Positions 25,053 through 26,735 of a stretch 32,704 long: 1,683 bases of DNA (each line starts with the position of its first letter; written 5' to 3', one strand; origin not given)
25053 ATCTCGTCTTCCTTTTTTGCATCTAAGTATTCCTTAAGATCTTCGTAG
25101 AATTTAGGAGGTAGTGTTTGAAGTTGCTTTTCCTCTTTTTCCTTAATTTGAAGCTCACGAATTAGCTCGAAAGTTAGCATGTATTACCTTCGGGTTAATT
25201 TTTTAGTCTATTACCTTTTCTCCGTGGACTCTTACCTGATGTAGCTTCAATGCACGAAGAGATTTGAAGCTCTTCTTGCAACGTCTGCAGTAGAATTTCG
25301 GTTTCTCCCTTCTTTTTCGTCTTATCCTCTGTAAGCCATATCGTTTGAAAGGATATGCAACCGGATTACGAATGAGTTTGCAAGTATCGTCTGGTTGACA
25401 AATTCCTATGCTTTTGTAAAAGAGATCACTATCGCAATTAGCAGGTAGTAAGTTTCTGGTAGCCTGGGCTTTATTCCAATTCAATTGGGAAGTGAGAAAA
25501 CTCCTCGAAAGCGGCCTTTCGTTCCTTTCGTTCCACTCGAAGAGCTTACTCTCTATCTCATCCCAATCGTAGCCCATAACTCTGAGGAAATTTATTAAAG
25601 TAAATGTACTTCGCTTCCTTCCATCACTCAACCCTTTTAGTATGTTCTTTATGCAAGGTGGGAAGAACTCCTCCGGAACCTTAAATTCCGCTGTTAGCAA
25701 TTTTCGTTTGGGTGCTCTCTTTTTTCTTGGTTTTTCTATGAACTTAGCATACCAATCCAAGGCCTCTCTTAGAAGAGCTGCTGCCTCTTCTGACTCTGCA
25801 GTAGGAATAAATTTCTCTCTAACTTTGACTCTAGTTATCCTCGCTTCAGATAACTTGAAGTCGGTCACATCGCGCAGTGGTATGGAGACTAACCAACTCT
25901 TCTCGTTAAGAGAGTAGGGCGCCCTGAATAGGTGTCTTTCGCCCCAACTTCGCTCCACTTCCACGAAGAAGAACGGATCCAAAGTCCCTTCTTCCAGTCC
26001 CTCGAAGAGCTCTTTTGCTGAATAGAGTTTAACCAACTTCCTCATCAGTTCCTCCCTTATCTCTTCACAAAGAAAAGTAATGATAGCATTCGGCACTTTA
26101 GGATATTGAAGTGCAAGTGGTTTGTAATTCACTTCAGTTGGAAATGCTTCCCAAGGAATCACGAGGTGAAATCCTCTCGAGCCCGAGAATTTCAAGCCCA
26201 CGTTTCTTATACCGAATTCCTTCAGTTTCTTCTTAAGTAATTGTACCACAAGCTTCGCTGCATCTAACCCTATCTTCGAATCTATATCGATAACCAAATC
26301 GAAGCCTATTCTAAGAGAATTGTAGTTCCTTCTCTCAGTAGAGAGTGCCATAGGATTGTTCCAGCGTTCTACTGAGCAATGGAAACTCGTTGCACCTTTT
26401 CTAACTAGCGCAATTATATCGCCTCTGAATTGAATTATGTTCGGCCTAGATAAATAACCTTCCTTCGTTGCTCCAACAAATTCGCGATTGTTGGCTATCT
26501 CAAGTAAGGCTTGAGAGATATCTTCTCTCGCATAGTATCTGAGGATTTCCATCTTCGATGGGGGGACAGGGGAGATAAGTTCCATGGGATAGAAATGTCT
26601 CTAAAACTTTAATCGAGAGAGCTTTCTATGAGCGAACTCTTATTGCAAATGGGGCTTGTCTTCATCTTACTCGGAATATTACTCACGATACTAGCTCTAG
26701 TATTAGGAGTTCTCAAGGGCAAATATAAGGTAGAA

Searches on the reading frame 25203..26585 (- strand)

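Call 63: search_protein_families(library=pfam, proteins=[window:25203-26585:-], max_evalue=0.001)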
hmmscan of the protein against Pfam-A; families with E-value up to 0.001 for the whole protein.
window:25203-26585:- (460 aa): 3 families
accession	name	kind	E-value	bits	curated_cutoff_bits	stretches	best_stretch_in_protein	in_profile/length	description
PF01896.25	DNA_primase_S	-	1.9e-08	35.3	26.8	1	100-238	2-162/163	DNA primase small subunit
PF04104.19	DNA_primase_lrg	-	3.7e-05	23.6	22.4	1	263-344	62-147/266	Eukaryotic and archaeal DNA primase, large subunit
PF21686.3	LigD_Prim-Pol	-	3.8e-05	23.8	27.4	1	95-147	101-154/254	LigD, primase-polymerase domain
